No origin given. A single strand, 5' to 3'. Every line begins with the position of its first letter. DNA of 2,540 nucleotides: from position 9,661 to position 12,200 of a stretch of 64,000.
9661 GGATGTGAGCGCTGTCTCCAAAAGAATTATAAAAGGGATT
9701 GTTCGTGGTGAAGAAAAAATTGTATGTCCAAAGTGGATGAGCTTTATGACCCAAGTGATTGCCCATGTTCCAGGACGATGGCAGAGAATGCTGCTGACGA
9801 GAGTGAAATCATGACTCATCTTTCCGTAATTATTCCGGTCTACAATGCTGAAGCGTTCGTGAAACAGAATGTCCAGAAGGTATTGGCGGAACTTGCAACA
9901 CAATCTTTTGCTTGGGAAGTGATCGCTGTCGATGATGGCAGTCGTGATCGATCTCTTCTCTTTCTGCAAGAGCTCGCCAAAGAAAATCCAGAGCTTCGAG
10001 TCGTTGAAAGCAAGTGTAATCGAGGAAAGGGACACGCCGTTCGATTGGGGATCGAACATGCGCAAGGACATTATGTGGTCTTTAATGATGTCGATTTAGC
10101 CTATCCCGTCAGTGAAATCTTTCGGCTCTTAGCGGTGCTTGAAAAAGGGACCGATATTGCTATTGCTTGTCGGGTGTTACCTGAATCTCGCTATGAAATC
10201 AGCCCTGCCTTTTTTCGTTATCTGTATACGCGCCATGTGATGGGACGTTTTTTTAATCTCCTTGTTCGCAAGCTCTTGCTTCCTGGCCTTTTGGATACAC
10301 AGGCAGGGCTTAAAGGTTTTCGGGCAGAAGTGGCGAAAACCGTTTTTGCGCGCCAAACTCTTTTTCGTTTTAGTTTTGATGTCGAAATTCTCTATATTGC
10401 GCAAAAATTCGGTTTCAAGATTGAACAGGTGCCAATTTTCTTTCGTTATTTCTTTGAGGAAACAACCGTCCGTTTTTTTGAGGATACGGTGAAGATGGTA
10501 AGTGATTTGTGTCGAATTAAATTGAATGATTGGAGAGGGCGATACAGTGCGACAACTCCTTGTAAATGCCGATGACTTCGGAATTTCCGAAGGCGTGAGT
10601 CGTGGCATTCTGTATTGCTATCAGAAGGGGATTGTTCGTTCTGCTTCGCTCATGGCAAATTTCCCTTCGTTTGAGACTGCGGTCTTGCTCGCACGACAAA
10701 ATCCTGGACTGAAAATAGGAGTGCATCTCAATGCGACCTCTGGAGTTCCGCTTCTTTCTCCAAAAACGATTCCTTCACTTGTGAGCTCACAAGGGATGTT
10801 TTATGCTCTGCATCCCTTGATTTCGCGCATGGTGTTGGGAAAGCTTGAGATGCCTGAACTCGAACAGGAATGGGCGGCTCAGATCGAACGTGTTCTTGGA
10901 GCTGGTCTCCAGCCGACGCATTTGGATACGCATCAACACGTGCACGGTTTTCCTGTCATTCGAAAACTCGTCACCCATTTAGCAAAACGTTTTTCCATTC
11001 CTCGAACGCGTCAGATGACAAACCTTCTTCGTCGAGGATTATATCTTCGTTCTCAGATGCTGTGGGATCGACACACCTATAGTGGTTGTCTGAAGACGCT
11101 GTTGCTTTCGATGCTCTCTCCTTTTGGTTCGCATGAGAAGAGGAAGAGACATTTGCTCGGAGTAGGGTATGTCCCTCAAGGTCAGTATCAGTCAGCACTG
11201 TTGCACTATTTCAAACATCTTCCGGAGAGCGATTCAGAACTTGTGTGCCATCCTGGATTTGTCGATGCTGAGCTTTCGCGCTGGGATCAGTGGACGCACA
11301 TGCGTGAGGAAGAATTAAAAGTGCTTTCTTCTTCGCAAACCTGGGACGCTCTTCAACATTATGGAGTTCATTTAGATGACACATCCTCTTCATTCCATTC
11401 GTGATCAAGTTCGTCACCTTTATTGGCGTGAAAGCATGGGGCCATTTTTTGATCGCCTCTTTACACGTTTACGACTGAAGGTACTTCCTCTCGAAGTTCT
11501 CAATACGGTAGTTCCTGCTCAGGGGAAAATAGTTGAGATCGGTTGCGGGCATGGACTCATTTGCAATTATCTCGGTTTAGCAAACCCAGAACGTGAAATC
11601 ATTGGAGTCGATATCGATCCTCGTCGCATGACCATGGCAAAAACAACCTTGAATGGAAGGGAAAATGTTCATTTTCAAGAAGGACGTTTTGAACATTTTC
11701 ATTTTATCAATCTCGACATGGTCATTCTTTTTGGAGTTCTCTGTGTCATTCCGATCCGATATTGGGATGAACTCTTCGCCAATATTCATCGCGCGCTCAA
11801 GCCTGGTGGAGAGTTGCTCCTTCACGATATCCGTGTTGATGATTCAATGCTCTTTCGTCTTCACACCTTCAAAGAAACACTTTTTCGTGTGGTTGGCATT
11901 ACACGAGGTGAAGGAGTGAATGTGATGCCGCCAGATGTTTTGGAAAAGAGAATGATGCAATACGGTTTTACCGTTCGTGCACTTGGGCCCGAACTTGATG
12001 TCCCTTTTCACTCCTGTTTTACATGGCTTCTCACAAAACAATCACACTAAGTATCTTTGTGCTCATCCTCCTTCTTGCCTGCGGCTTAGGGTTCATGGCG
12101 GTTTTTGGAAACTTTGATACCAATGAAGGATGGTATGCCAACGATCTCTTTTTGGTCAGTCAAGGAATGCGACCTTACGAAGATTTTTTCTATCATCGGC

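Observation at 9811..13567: Arn/Gtr-like three-part lipid-carrier sugar-modification module with a deacetylase and a methyltransferase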

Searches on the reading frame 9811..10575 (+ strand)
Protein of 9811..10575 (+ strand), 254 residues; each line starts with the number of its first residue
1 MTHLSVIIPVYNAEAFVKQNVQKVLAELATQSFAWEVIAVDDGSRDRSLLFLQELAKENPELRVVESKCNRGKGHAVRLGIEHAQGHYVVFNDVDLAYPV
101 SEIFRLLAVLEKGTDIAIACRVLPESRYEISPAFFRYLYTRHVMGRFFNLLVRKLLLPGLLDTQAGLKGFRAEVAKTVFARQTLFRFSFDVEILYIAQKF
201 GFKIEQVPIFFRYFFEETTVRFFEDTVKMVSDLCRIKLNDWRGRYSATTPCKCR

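Call 3: search_protein_families(library=pfam, proteins=[window:9811-10575:+], max_evalue=0.01)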
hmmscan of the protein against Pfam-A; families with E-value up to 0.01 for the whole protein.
window:9811-10575:+ (254 aa): 3 families
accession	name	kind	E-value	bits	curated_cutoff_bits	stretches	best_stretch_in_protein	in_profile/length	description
PF00535.33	Glycos_transf_2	-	7.1e-29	101.3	23.3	1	5-178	1-167/168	Glycosyl transferase family 2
PF10111.15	Glyco_tranf_2_2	-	1.6e-06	28.2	27.3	1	5-97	1-93/276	Glycosyltransferase like family 2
PF13641.12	Glyco_tranf_2_3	-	5.6e-05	23.7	27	1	4-208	3-205/230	Glycosyltransferase like family 2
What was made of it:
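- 9811..10575 (+): GT2 glycosyltransferase, 254 aa, no TM helix. Predicted polyprenyl-phosphate hexos(amin)e synthase of the DPM1/GtrB/ArnC/PpgS type. Pfam PF00535 E=7e-29 (call 3).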

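Call 4: search_protein_families(library=ncbifam, proteins=[window:9811-10575:+], max_evalue=0.01)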
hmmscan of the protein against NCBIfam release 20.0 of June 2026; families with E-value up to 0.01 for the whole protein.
window:9811-10575:+ (254 aa): 25 families
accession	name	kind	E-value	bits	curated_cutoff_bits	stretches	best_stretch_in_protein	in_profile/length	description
NF007482.0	PRK10073.1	equivalog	6.8e-18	64.7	423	1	2-98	6-98/334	glycosyltransferase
NF047588.1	GlcsyltransPgfSStrep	equivalog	8.1e-18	64.7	500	1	3-123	2-123/308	glycosyltransferase PgfS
NF041875.1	EPS_EpsD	equivalog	8.7e-17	61.5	370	1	4-137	1-131/325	exopolysaccharide biosynthesis glycosyltransferase EpsD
NF007986.1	PRK10714.1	equivalog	1.2e-16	60.6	529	1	3-121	7-126/316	undecaprenyl-phosphate 4-deoxy-4-formamido-L-arabinose transferase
TIGR03937.1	PgaC_IcaA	equivalog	7.5e-16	58.1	422.3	1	3-95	46-135/407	poly-beta-1,6-N-acetyl-D-glucosamine synthase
NF047683.1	TeichurnBiosyTuaG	equivalog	2e-14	53.8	400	1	3-107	7-108/252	teichuronic acid biosynthesis protein TuaG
NF041391.1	DPhHxTase_Halo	equivalog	1.7e-11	43.5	375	1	19-238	8-210/213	dolichyl-phosphate hexose transferase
NF038302.1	EPS_HpsE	equivalog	4.6e-11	42.3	300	1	3-95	2-96/307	hormogonium polysaccharide biosynthesis glycosyltransferase HpsE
TIGR04182.1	glyco_TIGR04182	equivalog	4.9e-11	42.6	325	1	5-236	3-217/293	S-layer glycoprotein N-glycosyltransferase AglJ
NF058614.1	PPMAGASynPpgS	equivalog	9.7e-11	41.5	370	1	6-209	4-194/226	polyprenyl-phospho-N-acetylgalactosaminyl synthase PpgS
TIGR04283.1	glyco_like_mftF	equivalog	1.3e-10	41.2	182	1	4-110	1-97/221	TIGR04283 family arsenosugar biosynthesis glycosyltransferase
TIGR03111.1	glyc2_xrt_Gpos1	hypoth_equivalog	4.1e-10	39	363.95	1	3-123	50-170/439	TIGR03111 family XrtG-associated glycosyltransferase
NF010496.0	PRK13915.1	equivalog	4.5e-09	35.8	262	1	3-104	32-135/307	glucosyl-3-phosphoglycerate synthase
NF050050.1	ProtGlycPglI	equivalog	1e-08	34.9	500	1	1-116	1-114/306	GalNAc(5)-diNAcBac-PP-undecaprenol beta-1,3-glucosyltransferase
TIGR03965.1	mycofact_glyco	equivalog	2.7e-08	33.1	280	1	3-125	75-194/467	mycofactocin biosynthesis glycosyltransferase MftF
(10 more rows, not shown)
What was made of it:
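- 9811..10575 (+): NCBIfam gives near full-length alignments to Dol-P-hexose transferase, AglJ and PpgS, all below cutoff (call 4).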

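Call 17: search_solved_structures(query=window:9811-10575:+, max_evalue=0.001)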
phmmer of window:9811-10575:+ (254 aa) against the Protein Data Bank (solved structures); distinct sequences matched with E-value up to 0.001: 27.
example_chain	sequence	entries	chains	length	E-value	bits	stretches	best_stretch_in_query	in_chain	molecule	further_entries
5mlz_A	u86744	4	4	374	7.4e-16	61.4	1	4-211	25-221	Dolichol monophosphate mannose synthase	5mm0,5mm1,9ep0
5ekp_C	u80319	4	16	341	1.7e-14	56.9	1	3-127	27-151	Uncharacterized glycosyltransferase sll0501 | Glycosyltransferase sll0501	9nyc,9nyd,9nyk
5eke_A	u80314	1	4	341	1.7e-14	56.9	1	3-127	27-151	Uncharacterized glycosyltransferase sll0501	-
9nye_A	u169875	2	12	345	1.7e-14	56.9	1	3-127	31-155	Glycosyltransferase sll0501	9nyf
9bhc_C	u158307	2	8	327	1.1e-13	54.3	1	4-122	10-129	Undecaprenyl-phosphate 4-deoxy-4-formamido-L-arabinose transferase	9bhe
8vxh_A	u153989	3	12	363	1.4e-13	53.9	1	4-122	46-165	Undecaprenyl-phosphate 4-deoxy-4-formamido-L-arabinose transferase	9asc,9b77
9hwj_A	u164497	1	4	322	4.2e-12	49.1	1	4-121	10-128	Undecaprenyl-phosphate 4-deoxy-4-formamido-L-arabinose transferase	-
5hea_A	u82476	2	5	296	3.2e-11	46.2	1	4-119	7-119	Putative glycosyltransferase (GalT1)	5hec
3bcv_A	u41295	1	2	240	8.9e-11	44.7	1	4-105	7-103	Putative glycosyltransferase protein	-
2z87_A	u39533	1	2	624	1e-10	44.5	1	4-120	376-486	Chondroitin synthase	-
2z86_A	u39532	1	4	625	1e-10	44.5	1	4-120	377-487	Chondroitin synthase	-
6yv7_B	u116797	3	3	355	6e-09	38.7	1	4-124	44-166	Glycosyl transferase, family 2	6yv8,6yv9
6yv7_A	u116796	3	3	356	6e-09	38.7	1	4-124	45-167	Glycosyl transferase, family 2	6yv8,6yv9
6p61_A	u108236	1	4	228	1.6e-07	34.1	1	4-99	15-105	Glycosyltransferase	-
5tze_C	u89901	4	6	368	1.8e-06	30.7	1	4-95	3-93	Glycosyl transferase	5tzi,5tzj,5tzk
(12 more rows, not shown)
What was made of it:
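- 9811..10575 (+): The best PDB hits are Dol-P-Man synthase 5mlz (residues 4-211), GtrB 5ekp and ArnC 9bhc (call 17).
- On Polyprenyl-phosphate GT2 (DPM1/GtrB/ArnC/PpgS-like): The top 7 PDB sequences are DPMS, GtrB and ArnC (call 17).
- Closest known: Gtr-type three-component O-antigen, LTA or WTA glycosylation. Same: GtrB is the second-best PDB hit of the GT2 (call 17).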

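Call 68: list_cluster_members(proteins=[window:9811-10575:+, window:10547-11404:+, window:11376-12050:+, window:62747-63919:-, window:18529-19569:+])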
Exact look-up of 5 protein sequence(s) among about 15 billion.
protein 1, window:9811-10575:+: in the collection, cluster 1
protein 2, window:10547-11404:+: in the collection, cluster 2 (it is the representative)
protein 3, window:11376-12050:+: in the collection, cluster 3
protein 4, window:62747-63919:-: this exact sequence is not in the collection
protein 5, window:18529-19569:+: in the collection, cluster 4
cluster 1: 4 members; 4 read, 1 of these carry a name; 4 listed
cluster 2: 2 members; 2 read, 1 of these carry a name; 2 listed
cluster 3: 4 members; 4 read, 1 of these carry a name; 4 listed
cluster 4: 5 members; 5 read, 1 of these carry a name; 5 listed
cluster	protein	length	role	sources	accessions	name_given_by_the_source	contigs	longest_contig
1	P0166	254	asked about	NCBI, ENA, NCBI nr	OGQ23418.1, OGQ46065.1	MAG: hypothetical protein A3I05_05050 [Deltaproteobacteria bacterium ... | MAG: hypothetical protein A3C46_05810 [Deltaproteobacteria bacterium ...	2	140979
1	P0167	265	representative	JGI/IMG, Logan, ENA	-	-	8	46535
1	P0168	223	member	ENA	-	-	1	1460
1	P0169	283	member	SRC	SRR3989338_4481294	-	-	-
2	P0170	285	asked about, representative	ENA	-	-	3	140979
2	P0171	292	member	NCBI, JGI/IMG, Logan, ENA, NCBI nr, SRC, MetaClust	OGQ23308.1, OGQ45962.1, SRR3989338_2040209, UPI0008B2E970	MAG: hypothetical protein A3I05_05055 [Deltaproteobacteria bacterium ... | MAG: hypothetical protein A3C46_05815 [Deltaproteobacteria bacterium ... | status=active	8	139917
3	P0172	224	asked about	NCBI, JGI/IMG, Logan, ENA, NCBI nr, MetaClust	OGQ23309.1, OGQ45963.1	MAG: hypothetical protein A3I05_05060 [Deltaproteobacteria bacterium ... | MAG: hypothetical protein A3C46_05820 [Deltaproteobacteria bacterium ... | \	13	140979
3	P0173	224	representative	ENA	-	-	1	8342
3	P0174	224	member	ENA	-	-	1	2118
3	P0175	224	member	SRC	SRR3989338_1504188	-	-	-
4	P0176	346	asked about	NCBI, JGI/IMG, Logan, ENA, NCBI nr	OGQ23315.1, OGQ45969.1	MAG: GDP-mannose 4,6-dehydratase [Deltaproteobacteria bacterium RIFCSPLOWO2_02_FULL_44_10] | MAG: GDP-mannose 4,6-dehydratase [Deltaproteobacteria bacterium ...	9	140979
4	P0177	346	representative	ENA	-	-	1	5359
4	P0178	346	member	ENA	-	-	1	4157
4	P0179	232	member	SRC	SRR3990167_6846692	-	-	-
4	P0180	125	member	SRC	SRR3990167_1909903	-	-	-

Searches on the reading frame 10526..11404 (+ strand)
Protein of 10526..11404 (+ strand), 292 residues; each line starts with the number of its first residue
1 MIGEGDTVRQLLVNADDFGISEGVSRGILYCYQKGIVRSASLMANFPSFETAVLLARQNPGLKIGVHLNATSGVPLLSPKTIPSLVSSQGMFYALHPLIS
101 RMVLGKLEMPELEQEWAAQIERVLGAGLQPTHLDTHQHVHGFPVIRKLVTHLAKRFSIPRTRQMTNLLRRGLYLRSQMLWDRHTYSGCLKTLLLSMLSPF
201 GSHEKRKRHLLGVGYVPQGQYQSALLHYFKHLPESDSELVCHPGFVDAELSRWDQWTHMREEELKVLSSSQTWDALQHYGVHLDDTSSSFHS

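Call 3: search_protein_families(library=pfam, proteins=[window:10526-11404:+], max_evalue=0.01)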
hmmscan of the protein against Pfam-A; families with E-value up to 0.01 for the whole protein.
window:10526-11404:+ (292 aa): 1 family
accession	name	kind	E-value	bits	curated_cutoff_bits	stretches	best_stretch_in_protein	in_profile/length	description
PF04794.17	YdjC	-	7.1e-65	219.9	29.7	1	11-277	2-265/266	YdjC-like protein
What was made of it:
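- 10526..11404 (+): YdjC-family carbohydrate deacetylase (292 aa; the gene caller starts it at 10547, giving 285 aa). Pfam PF04794 E=7e-65 (call 3).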

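Call 4: search_protein_families(library=ncbifam, proteins=[window:10526-11404:+], max_evalue=0.01)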
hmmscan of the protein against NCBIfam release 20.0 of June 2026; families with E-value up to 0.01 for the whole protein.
window:10526-11404:+ (292 aa): 3 families
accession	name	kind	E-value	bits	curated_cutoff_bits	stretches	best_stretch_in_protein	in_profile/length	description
NF002559.0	PRK02134.1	equivalog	3.2e-51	174.3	227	2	9-186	3-174/249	chitin disaccharide deacetylase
TIGR03473.1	HpnK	hypoth_equivalog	1e-40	139.8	232.6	1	9-283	2-275/283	hopanoid biosynthesis-associated protein HpnK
NF052308.1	CarbhyDeactlThm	equivalog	2.6e-09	36.8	400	1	9-160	12-151/265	carbohydrate deacetylase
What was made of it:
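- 10526..11404 (+): It scores below the NCBIfam equivalog cutoffs for ChbG (174 against 227) and HpnK (140 against 233) (call 4).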

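Call 18: search_solved_structures(query=window:10526-11404:+, max_evalue=0.001)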
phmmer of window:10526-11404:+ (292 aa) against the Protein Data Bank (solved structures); distinct sequences matched with E-value up to 0.001: 3.
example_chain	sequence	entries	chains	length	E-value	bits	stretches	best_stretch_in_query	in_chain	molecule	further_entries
2i5i_A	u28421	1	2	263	7.5e-26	94.3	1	8-162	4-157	UPF0249 protein EF_3048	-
7vi8_A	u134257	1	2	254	6.5e-20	74.8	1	9-158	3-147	Chitooligosaccharide deacetylase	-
8jqe_A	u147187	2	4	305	2.3e-18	69.7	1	3-162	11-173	YdjC family protein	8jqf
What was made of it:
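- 10526..11404 (+): PDB hits are 2i5i, 7vi8 and 8jqe (call 18).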

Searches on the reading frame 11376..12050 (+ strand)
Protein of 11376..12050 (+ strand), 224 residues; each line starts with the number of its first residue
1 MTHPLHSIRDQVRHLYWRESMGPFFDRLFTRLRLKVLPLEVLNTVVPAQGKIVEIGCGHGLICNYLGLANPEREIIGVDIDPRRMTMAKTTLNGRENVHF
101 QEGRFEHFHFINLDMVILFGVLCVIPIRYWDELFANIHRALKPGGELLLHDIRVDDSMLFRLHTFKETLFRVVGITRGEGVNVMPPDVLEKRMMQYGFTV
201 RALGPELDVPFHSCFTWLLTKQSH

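Call 3: search_protein_families(library=pfam, proteins=[window:11376-12050:+], max_evalue=0.01)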
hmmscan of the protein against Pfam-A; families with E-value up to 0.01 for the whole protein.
window:11376-12050:+ (224 aa): 13 families
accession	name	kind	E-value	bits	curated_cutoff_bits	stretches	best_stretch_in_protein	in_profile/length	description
PF08242.18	Methyltransf_12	-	4.9e-16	59.7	30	1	53-147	1-98/98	Methyltransferase domain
PF13489.12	Methyltransf_23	-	1.5e-15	57.7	27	1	47-202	21-163/164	Methyltransferase domain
PF13649.12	Methyltransf_25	-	1.9e-15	57.7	27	1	52-145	1-97/97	Methyltransferase domain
PF08241.18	Methyltransf_11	-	1e-14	55.4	21.2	1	53-148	1-94/95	Methyltransferase domain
PF13847.12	Methyltransf_31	-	7.4e-14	52.1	27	1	51-159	6-119/145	Methyltransferase domain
PF05175.20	MTS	-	3.1e-07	30.6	23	1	41-149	26-138/170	Methyltransferase small domain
PF02353.26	CMAS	-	1.9e-06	27.8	27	1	51-156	65-171/273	Mycolic acid cyclopropane synthetase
PF00891.24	Methyltransf_2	-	8.7e-06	25.7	22.3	1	50-155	64-170/210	O-methyltransferase domain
PF02390.23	Methyltransf_4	-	8.1e-05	22.6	24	1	52-92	5-45/173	Putative methyltransferase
PF13578.12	Methyltransf_24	-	0.00043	21.6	26.3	1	53-152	1-105/105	Methyltransferase domain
PF05724.17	TPMT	-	0.0021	18.2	26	0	50-149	39-153/218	Thiopurine S-methyltransferase (TPMT)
PF12847.13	Methyltransf_18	-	0.004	17.6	27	1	39-94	5-60/151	Methyltransferase domain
PF06325.19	PrmA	-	0.004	17.1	22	1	37-149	150-258/296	Ribosomal protein L11 methyltransferase (PrmA)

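Call 4: search_protein_families(library=ncbifam, proteins=[window:11376-12050:+], max_evalue=0.01)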
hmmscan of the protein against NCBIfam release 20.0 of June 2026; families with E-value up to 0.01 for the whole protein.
window:11376-12050:+ (224 aa): 40 families (the best 25 are shown)
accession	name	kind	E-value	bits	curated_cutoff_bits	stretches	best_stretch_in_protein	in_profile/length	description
TIGR02072.1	BioC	equivalog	3.3e-10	40.2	184.95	1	49-151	35-134/244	malonyl-ACP O-methyltransferase BioC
NF041537.1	ArsM_AhpD_UU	exception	1.4e-09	37.2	510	1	50-153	78-184/345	arsenite methyltransferase/AhpD domain selenoprotein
NF043040.1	corrin_prot_MT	hypoth_equivalog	3.5e-09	36.4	180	1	28-164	21-162/216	corrinoid protein-associated methyltransferase CpaM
NF045667.1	MTase_DVU1556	equivalog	5.1e-09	35.9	155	1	47-201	21-163/213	DVU_1556 family methyltransferase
NF041536.1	ArsM_DUF2284_UU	exception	6.1e-09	34.7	575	1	50-162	78-193/459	arsenite methyltransferase/DUF2284 domain selenoprotein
NF047649.1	MTase_UXPK_star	exception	2e-08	33.6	460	1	46-152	76-184/283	methyltransferase/UXPK-star double selenoprotein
NF008823.0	PRK11873.1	subfamily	4.4e-07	29.7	263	1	52-158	81-190/272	arsenite methyltransferase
TIGR01983.1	UbiG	equivalog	5.5e-07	29.1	102.95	1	48-173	49-175/228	bifunctional 2-polyprenyl-6-hydroxyphenol methylase/3-demethylubiquinol 3-O-methyltransferase UbiG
NF008686.0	PRK11705.1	equivalog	2.2e-06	27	400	1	51-154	170-270/383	cyclopropane fatty acyl phospholipid synthase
NF045823.1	PthPhpthDimycoMt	equivalog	2.9e-06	26.6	300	1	50-158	67-175/256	phthiotriol/phenolphthiotriol dimycocerosates methyltransferase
NF053839.1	CPFASynBruc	equivalog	3.6e-06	26.2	600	1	48-155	174-282/410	cyclopropane fatty acid synthase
NF045825.1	FAmtase_mtf2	equivalog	7.7e-06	25.3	400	1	50-158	59-167/248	fatty-acid O-methyltransferase Mtf2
TIGR00740.1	TIGR00740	equivalog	1.1e-05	25.3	193.3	1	43-159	48-170/239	carboxy-S-adenosyl-L-methionine synthase CmoA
NF001080.0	PRK00121.2-2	equivalog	1.2e-05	24.6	132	1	52-101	50-101/224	tRNA (guanosine(46)-N7)-methyltransferase TrmB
NF041820.1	daptide_MTase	equivalog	1.7e-05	24.4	175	1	40-156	28-149/243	daptide-type RiPP biosynthesis methyltransferase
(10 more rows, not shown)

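Call 61: search_solved_structures(query=window:11376-12050:+, max_evalue=0.01)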
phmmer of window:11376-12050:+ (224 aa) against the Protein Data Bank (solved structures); distinct sequences matched with E-value up to 0.01: 33.
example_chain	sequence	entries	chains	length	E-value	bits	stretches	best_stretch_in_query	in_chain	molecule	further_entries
3mgg_A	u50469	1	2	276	4.7e-09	39.1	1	43-148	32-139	Methyltransferase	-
6bqc_A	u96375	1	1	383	4.3e-06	29.4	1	50-153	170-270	Cyclopropane-fatty-acyl-phospholipid synthase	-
1ve3_A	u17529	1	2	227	2.3e-05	27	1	35-152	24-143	hypothetical protein PH0226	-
4iv8_A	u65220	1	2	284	4.3e-05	26.1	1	47-155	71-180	Phosphoethanolamine N-methyltransferase,putative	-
3bkw_A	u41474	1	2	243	8e-05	25.2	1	44-148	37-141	S-adenosylmethionine dependent methyltransferase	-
5u4t_A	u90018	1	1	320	0.00011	24.8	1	51-104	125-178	Putative gentamicin methyltransferase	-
5u18_A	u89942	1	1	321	0.00011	24.8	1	51-104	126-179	N-3'' methyltransferase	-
5u1i_A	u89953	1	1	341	0.00012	24.6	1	51-104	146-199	Putative gentamicin methyltransferase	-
5tyq_A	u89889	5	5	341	0.00012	24.6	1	51-104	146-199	Putative gentamicin methyltransferase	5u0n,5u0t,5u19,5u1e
3cgg_A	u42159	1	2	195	0.00017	24.2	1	41-147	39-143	SAM-dependent methyltransferase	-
3sm3_A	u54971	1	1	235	0.00017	24.2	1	41-202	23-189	SAM-dependent methyltransferases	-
4mwz_A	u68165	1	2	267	0.00019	24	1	46-155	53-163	Phosphoethanolamine N-methyltransferase, putative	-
5f8c_A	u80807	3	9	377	0.00021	23.9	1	36-157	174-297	Methyltransferase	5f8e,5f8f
4iv0_A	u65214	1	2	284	0.00022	23.8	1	46-155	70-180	Phosphoethanolamine N-methyltransferase, putative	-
6ect_A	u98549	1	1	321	0.00022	23.8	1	48-153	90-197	StiE protein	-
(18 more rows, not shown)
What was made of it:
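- The methyltransferase and YdjC substrates cannot be read from sequence (calls 4, 61).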
